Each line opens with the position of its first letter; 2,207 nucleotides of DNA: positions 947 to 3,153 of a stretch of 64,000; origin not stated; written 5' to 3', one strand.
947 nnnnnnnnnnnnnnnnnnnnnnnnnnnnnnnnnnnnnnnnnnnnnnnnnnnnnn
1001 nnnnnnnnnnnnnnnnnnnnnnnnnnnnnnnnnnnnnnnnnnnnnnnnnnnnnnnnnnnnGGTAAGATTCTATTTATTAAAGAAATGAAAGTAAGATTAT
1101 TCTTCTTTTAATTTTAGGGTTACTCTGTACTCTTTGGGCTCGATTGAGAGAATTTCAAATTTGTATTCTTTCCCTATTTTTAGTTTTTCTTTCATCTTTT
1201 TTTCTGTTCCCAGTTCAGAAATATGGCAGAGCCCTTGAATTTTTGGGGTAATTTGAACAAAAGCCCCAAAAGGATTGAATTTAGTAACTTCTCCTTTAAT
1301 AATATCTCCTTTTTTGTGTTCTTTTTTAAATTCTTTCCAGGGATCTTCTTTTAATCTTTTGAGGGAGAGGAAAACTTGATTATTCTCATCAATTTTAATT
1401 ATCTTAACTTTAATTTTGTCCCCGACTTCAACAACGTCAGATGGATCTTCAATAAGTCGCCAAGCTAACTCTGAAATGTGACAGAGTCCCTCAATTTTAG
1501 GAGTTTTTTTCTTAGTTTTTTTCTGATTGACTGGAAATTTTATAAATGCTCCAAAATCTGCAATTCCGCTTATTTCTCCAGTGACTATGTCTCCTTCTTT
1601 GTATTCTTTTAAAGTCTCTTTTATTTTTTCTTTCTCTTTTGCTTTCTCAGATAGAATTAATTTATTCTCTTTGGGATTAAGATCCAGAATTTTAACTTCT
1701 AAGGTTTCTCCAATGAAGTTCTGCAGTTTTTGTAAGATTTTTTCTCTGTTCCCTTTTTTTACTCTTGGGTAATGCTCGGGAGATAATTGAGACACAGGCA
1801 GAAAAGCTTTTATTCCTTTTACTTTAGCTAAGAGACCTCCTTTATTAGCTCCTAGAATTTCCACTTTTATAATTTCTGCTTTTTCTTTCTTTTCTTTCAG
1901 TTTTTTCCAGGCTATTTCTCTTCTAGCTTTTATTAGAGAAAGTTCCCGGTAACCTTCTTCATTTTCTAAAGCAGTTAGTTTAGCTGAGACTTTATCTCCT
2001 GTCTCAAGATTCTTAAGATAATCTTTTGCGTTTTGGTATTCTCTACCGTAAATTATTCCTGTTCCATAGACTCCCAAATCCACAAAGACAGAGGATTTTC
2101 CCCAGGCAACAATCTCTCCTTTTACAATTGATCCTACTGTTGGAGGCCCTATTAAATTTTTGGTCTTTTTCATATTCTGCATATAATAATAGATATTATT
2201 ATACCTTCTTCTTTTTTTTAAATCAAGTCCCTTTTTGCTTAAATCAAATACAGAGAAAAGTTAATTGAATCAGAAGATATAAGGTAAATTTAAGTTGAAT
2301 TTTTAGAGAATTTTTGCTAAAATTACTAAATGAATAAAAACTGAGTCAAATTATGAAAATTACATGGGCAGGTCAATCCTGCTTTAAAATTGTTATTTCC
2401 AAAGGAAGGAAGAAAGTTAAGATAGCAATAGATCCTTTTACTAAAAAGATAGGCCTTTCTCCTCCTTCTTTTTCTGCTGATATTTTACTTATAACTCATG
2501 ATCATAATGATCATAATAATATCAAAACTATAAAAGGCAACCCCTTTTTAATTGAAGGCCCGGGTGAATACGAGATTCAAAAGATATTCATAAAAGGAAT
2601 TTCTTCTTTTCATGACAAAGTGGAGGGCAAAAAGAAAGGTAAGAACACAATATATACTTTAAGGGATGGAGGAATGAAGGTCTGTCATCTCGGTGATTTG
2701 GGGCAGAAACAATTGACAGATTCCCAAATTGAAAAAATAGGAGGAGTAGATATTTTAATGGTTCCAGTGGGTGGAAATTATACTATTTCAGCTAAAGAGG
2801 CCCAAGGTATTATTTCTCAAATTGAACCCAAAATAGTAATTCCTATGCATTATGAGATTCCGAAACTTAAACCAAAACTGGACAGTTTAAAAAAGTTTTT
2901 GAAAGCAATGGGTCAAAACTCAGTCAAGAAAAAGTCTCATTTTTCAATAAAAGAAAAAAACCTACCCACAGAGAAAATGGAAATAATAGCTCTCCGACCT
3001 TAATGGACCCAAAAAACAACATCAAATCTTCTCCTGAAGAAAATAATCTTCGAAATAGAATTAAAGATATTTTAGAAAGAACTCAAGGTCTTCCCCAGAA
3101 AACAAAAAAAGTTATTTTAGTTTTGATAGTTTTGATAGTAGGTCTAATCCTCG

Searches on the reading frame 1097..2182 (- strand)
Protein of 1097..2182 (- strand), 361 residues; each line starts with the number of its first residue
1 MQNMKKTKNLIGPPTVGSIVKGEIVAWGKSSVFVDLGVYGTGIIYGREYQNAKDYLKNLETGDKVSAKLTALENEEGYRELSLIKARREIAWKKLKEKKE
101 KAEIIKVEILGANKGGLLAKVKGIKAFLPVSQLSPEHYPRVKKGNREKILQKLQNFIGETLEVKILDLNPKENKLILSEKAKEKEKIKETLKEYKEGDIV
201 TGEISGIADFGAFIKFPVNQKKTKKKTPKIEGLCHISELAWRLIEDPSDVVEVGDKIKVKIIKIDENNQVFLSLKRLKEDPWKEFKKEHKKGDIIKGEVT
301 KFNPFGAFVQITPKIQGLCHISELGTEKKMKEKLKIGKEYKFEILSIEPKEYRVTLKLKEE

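Call 8: search_protein_families(library=pfam, proteins=[window:1097-2182:-], max_evalue=0.001)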
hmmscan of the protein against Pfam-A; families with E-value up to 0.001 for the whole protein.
window:1097-2182:- (361 aa): 2 families
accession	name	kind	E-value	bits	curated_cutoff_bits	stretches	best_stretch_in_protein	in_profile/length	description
PF00575.29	S1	-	1e-47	160.8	22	3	288-357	1-72/74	S1 RNA binding domain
PF23459.1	S1_RRP5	-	1.8e-07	32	27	1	290-356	2-70/72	RRP5 S1 domain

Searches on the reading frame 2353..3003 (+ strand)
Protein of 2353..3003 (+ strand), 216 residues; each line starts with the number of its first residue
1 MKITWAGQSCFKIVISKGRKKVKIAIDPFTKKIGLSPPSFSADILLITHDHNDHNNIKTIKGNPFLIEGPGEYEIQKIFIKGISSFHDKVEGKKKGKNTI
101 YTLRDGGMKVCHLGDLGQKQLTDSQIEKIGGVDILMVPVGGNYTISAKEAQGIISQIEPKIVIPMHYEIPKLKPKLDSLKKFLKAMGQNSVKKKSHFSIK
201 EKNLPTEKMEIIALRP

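Call 8: search_protein_families(library=pfam, proteins=[window:2353-3003:+], max_evalue=0.001)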
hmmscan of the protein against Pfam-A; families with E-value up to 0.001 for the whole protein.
window:2353-3003:+ (216 aa): 2 families
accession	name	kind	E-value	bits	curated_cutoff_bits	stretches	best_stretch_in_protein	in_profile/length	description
PF13483.12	Lactamase_B_3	-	2e-50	171.3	24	1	2-166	1-160/160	Beta-lactamase superfamily domain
PF12706.13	Lactamase_B_2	-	2.2e-10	40.9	27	1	85-167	112-200/200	Beta-lactamase superfamily domain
